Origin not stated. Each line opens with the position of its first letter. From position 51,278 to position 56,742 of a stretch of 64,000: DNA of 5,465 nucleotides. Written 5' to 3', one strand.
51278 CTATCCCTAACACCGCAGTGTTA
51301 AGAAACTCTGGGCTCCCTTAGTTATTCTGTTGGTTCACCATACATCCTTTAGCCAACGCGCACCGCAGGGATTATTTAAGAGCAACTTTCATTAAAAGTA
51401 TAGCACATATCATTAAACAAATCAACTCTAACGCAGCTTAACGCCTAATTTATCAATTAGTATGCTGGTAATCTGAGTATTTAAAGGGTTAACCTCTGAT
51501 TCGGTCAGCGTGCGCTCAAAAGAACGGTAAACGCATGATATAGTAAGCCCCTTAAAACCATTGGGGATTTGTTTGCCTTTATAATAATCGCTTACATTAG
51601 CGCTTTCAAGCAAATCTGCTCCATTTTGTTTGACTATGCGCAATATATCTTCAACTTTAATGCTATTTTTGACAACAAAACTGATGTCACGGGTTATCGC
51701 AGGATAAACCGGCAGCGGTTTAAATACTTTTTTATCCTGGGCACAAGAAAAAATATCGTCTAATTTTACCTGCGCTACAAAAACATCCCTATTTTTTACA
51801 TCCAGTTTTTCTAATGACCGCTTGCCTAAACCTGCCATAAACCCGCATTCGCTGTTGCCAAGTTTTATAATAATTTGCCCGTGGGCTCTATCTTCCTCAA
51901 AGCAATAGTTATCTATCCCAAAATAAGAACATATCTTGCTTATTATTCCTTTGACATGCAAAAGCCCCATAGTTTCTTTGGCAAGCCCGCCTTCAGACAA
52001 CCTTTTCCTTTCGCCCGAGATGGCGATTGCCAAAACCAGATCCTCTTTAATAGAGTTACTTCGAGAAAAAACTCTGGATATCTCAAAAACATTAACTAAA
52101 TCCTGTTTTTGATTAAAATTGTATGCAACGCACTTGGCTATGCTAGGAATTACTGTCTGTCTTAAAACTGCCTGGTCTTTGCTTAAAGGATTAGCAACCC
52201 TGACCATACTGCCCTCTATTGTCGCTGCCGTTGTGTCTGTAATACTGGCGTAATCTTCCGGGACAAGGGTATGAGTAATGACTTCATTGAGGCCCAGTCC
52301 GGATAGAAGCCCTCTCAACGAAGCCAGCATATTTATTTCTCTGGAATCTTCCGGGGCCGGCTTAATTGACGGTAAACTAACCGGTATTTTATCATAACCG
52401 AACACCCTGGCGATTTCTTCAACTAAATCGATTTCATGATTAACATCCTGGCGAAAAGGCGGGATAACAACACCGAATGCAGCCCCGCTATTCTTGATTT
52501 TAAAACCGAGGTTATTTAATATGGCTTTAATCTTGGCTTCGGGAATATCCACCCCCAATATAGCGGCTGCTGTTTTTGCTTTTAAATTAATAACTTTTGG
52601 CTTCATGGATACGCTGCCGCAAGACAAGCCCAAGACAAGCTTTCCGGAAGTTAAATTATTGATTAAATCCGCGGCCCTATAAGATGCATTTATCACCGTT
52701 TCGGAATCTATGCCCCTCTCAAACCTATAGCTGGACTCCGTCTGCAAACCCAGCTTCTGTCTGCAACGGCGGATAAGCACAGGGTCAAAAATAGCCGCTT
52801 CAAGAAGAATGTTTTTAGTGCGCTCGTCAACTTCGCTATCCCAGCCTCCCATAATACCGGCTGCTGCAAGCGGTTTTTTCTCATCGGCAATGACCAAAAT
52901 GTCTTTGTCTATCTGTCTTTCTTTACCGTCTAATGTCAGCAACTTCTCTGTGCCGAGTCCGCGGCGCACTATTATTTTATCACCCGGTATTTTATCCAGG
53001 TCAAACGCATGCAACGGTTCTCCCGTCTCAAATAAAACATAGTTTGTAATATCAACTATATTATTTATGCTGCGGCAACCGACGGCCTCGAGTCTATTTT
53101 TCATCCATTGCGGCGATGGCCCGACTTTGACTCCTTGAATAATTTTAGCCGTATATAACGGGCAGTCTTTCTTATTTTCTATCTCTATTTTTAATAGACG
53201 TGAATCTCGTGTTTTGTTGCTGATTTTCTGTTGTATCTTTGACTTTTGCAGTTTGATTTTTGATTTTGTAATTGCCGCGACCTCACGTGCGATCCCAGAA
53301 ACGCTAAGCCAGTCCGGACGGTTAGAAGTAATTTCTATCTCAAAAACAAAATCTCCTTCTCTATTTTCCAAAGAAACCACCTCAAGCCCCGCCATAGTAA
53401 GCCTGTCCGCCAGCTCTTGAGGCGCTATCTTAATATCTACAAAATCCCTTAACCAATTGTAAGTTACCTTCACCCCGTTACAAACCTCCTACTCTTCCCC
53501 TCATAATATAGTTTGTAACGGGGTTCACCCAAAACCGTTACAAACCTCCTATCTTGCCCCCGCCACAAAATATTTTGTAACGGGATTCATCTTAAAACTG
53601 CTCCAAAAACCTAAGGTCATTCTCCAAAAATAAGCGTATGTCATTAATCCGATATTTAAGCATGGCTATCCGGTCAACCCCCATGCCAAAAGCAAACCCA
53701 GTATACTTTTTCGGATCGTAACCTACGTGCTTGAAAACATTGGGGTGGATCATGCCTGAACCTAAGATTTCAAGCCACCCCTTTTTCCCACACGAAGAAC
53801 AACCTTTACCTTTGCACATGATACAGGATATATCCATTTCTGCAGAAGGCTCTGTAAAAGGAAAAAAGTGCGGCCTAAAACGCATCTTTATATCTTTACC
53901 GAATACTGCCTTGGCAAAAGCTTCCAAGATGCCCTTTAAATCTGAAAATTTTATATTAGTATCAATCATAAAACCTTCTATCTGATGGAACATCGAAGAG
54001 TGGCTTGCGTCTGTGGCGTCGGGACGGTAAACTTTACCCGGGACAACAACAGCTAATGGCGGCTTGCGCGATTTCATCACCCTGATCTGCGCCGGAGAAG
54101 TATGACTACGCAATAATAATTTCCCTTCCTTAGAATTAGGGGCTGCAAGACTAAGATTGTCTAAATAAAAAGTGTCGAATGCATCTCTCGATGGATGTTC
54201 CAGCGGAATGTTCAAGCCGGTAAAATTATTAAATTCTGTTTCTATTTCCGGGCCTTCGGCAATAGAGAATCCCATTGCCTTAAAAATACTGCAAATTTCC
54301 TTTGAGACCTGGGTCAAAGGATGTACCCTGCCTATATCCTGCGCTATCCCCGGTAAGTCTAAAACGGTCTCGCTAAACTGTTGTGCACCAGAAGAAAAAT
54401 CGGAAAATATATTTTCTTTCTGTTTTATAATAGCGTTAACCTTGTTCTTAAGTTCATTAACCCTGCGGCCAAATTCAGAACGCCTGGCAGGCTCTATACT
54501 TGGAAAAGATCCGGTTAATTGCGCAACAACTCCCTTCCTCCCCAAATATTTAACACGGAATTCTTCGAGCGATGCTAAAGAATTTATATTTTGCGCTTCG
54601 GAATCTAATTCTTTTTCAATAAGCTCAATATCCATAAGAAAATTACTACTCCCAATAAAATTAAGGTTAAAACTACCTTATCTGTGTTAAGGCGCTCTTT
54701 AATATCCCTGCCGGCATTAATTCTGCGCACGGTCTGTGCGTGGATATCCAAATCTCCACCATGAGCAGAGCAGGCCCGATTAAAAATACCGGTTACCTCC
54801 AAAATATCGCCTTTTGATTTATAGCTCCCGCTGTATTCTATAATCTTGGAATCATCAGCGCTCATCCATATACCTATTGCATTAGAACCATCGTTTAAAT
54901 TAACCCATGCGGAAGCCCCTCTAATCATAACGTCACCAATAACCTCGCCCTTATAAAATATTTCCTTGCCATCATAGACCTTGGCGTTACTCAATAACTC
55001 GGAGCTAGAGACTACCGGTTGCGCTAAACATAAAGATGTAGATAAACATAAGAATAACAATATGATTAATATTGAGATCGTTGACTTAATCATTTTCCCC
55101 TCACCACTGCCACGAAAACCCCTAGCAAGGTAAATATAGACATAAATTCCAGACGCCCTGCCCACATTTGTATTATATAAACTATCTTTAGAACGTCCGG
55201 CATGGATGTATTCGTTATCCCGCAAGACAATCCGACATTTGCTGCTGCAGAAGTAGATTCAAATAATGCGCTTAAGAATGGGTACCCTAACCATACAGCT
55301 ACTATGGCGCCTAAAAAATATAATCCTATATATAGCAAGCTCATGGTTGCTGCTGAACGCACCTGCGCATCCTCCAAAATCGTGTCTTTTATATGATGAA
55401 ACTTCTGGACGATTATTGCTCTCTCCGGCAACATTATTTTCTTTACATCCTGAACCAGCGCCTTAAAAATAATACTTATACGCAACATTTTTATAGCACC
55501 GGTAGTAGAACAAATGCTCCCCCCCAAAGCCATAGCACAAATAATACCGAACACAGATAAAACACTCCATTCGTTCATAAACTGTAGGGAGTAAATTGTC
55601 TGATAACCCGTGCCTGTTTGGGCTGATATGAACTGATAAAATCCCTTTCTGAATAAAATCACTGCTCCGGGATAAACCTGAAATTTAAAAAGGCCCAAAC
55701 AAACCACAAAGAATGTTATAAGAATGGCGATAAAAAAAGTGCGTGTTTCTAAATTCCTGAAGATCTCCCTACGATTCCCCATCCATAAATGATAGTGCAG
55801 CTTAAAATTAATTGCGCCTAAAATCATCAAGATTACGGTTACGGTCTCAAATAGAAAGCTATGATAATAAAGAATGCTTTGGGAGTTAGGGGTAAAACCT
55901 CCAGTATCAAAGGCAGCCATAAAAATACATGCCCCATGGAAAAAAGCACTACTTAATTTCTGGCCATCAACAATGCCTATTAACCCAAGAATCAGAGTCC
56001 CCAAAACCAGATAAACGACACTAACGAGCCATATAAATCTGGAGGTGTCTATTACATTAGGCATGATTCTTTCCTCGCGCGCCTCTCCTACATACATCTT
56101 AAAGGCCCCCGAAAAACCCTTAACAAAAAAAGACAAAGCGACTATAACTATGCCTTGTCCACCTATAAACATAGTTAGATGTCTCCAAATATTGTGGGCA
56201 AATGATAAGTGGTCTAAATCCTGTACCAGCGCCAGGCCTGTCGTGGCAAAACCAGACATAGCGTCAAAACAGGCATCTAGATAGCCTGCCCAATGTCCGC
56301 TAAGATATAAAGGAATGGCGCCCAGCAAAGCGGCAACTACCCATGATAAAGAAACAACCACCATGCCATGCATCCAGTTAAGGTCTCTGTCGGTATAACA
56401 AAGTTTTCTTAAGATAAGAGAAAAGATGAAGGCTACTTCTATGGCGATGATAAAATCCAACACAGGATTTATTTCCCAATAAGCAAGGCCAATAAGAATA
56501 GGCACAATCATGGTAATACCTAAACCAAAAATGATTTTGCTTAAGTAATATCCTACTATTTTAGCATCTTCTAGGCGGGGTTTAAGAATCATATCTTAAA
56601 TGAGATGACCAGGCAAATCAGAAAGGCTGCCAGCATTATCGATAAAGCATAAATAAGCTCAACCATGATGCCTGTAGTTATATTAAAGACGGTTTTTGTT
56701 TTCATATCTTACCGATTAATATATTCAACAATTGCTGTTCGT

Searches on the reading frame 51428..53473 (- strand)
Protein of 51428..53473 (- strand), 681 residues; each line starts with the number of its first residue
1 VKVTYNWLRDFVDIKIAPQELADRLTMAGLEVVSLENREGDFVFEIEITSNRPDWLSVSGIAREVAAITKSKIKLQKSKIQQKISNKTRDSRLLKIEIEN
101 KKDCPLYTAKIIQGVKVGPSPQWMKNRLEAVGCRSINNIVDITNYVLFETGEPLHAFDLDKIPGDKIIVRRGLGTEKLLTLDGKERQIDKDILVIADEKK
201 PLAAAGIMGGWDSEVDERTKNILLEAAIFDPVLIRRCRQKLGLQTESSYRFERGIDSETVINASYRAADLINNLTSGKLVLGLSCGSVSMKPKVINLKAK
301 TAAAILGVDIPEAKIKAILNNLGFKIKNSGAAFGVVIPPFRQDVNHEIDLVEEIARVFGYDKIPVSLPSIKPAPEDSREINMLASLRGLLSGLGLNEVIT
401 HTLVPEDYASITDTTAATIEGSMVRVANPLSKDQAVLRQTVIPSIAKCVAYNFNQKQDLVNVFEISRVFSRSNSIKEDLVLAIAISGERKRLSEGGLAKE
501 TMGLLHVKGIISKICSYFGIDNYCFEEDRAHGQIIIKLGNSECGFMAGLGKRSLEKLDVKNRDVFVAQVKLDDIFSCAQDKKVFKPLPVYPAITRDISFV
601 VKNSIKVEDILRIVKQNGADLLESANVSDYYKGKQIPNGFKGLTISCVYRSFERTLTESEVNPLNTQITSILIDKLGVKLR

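Call 16: find_related_loci(query=window:51428-53473:-, collection=genome_contigs, flank=10000)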
Query window:51428-53473:- (681 aa) in genome_contigs; peptide patterns used: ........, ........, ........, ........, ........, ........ (x = any residue, [..] = any of these).
88 stretches matched a pattern; 50 encode a relative of the query (tblastn E <= 1e-3); 50 distinct loci.
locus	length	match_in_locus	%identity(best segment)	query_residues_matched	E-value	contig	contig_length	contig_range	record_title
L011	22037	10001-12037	54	1-681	0e+0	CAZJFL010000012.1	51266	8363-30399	MAG TPA_asm: uncultured Planctomycetales bacterium isolate SRP178699_co1_171 genome assembly, contig: NODE_580_length_51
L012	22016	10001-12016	52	1-681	0e+0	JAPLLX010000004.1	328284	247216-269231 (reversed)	MAG: Candidatus Omnitrophota bacterium isolate LacPavin_0920_WC90_MAG_43_22 LacPavin_0920_WC90_scaffold_61939, whole gen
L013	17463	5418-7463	52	1-681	0e+0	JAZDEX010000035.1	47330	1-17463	MAG: Candidatus Omnitrophota bacterium isolate MEGAHIT-group-0.17 k141_1764792, whole genome shotgun sequence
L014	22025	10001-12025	51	1-681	0e+0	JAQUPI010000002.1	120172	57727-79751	MAG: Candidatus Omnitrophota bacterium isolate STD1_220 NODE_307_length_120172_cov_4.789637_Sandtown_D1, whole genome sh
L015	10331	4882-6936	51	1-681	0e+0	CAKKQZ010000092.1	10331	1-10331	Omnitrophica bacterium GWA2_41_15 isolate Hainich-H51-bin231-1 genome assembly, contig: H51-bin231_1_Hain_H51_02um_R1_33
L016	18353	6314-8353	52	1-681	0e+0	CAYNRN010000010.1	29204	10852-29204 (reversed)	MAG TPA_asm: uncultured Planctomycetales bacterium isolate SRP098346_co1_174 genome assembly, contig: NODE_1155_length_2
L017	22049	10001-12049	52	1-681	0e+0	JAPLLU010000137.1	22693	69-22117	MAG: Candidatus Omnitrophota bacterium isolate LacPavin_0920_SED5_MAG_40_17 LacPavin_0920_SED5_scaffold_634928, whole ge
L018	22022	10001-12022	52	1-681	0e+0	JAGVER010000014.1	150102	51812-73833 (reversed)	MAG: Candidatus Omnitrophota bacterium isolate DeMMO2_49 c_000000042603, whole genome shotgun sequence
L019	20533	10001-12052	51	1-681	0e+0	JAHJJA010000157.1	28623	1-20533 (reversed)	MAG: Candidatus Omnitrophota bacterium isolate Modern_marine_rock_biofilm.mb.15 Modern_marine_rock.mb.15_k141_826022, wh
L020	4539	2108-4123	51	1-681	0e+0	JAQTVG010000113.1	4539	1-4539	MAG: Candidatus Omnitrophota bacterium isolate STB_82 NODE_64260_length_4539_cov_2.704216_Sandtown_B, whole genome shotg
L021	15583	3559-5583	52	1-681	0e+0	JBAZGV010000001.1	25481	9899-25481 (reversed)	MAG: Candidatus Omnitrophota bacterium isolate SO_2017_LW3_54 NODE_4895_length_25481_cov_0.964779_LW162_2017, whole geno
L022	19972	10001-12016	51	1-681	0e+0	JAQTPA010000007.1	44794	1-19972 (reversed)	MAG: Candidatus Omnitrophota bacterium isolate STB_105 NODE_1706_length_44794_cov_21.835561_Sandtown_B, whole genome sho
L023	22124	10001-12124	51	1-681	0e+0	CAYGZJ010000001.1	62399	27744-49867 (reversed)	MAG TPA_asm: uncultured Planctomycetales bacterium isolate ERP119294_co1_460 genome assembly, contig: NODE_463_length_62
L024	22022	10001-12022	51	1-681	0e+0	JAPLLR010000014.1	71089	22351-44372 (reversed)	MAG: Candidatus Omnitrophota bacterium isolate LacPavin_0920_SED3_MAG_45_14 LacPavin_0920_SED3_scaffold_374408, whole ge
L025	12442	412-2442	50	1-681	0e+0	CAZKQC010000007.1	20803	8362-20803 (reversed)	MAG TPA_asm: uncultured Planctomycetales bacterium isolate SRP098346_co1_321 genome assembly, contig: NODE_2398_length_2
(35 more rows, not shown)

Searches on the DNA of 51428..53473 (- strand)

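Call 52: search_rna_families(source=L030, start=1800, end=2400, threshold=evalue, max_evalue=10)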
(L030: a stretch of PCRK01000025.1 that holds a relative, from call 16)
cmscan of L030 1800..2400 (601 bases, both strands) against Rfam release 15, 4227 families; matches with E-value up to 10: 5.
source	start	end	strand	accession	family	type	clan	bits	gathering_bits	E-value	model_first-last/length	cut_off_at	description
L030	2178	2251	+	RF00005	tRNA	Gene; tRNA;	CL00001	73.9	29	2.5e-16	1-71/71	no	tRNA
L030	1846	1928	+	RF00005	tRNA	Gene; tRNA;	CL00001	59.6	29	2.1e-12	1-71/71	no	tRNA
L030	2178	2252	-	RF04354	Plastid-ycf2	Cis-reg;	-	22.6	65.7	0.036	1-75/75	no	Plastid-ycf2 5UTR RNA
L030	1931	1974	+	RF01079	RF_site3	Cis-reg; frameshift_element;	-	20.7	50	0.26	1-39/39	no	Putative RNA-dependent RNA polymerase ribosomal frameshift site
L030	2027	2103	-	RF01715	Pedo-repair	Cis-reg;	-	12.8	150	2.8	12-198/211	no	Pedo-repair RNA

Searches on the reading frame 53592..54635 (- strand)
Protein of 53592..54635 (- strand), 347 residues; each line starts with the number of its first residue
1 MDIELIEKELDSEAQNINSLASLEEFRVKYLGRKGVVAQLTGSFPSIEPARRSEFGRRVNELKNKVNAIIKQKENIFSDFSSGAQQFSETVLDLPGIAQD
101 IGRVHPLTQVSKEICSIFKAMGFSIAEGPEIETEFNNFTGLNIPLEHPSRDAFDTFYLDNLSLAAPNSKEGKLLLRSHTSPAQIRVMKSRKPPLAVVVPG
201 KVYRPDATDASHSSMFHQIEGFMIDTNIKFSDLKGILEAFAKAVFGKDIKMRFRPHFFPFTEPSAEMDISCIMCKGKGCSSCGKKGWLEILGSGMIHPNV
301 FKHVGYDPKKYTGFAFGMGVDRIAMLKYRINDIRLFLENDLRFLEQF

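Call 71: search_protein_families(library=pfam, proteins=[window:53592-54635:-], max_evalue=0.00001)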
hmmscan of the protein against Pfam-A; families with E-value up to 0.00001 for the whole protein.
window:53592-54635:- (347 aa): 2 families
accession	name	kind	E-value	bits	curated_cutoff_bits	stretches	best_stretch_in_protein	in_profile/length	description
PF01409.25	tRNA-synt_2d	-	4.6e-96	321.5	19.8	1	94-347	6-246/246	tRNA synthetases class II core domain (F)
PF02912.23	Phe_tRNA-synt_N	-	5.8e-15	55.5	22.3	1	18-75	1-58/69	Aminoacyl tRNA synthetase class II, N-terminal domain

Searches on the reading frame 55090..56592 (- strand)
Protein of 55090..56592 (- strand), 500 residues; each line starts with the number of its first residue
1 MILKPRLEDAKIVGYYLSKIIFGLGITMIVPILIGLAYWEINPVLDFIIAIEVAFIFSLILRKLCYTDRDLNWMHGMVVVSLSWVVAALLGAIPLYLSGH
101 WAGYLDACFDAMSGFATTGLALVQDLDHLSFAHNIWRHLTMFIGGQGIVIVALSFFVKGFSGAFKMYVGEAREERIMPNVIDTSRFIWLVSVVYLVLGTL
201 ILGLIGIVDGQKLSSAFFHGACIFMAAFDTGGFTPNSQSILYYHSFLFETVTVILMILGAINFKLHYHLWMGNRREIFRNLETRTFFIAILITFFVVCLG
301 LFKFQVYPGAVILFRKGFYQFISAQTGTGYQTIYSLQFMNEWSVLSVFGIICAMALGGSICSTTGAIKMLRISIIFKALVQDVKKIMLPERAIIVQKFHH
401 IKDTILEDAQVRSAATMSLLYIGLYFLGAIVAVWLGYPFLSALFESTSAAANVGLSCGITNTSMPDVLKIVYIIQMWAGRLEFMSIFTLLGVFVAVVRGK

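Call 33: find_encoding_contigs(protein=window:55090-56592:-, flank=10000, max_places=10)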
Protein window:55090-56592:- (500 aa): no gene with exactly this product is on record in the collection.
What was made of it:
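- Tried and rejected: A look-up of one window protein (55090-56592) found no record (call 33).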

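Call 71: search_protein_families(library=pfam, proteins=[window:55090-56592:-], max_evalue=0.00001)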
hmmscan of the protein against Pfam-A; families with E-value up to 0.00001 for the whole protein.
window:55090-56592:- (500 aa): 1 family
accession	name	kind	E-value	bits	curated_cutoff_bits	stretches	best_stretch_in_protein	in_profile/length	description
PF02386.22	TrkH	-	8.6e-41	140.4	27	1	55-489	9-489/502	Cation transport protein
